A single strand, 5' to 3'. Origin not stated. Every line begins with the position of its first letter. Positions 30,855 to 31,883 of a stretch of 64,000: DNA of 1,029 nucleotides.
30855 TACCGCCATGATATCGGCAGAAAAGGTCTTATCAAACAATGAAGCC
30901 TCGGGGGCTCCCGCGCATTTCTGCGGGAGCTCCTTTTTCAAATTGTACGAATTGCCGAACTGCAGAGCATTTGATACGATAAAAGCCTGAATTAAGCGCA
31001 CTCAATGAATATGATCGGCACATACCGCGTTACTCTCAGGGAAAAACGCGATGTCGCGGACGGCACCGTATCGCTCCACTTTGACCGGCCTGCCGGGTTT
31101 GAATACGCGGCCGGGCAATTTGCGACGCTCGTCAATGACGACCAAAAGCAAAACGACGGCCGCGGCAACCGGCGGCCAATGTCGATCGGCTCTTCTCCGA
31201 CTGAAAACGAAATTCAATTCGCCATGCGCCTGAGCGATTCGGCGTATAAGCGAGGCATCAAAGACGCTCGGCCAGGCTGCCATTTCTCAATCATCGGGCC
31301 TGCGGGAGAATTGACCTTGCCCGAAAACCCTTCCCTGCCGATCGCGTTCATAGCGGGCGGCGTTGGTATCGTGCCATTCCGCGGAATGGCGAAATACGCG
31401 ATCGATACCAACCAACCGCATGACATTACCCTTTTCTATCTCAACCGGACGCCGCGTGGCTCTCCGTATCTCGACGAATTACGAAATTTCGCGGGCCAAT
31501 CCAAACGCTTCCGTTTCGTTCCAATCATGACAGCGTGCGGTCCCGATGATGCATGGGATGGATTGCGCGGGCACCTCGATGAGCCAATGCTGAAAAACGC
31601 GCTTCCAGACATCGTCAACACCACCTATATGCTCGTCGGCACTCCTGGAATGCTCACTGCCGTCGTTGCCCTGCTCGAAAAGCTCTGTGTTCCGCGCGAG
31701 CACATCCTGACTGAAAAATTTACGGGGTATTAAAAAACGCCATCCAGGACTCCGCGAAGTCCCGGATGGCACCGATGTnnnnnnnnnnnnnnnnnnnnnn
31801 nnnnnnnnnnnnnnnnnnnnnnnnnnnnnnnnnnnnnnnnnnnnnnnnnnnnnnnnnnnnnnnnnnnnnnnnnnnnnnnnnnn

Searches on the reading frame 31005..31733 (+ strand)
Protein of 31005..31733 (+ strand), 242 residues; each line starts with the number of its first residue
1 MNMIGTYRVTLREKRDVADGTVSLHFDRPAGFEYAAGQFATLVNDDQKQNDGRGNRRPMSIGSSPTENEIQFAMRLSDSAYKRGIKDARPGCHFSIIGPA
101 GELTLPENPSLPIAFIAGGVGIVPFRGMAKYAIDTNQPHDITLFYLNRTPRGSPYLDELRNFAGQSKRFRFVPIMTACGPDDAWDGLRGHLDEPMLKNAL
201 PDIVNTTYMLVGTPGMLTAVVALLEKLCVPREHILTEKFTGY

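Call 9: search_protein_families(library=pfam, proteins=[window:31005-31733:+], max_evalue=0.01)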
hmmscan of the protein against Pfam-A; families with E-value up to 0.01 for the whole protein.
window:31005-31733:+ (242 aa): 1 family
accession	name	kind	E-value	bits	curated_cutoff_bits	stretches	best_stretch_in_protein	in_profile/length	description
PF00175.26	NAD_binding_1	-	8.3e-14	52.6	22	1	115-220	1-107/109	Oxidoreductase NAD-binding domain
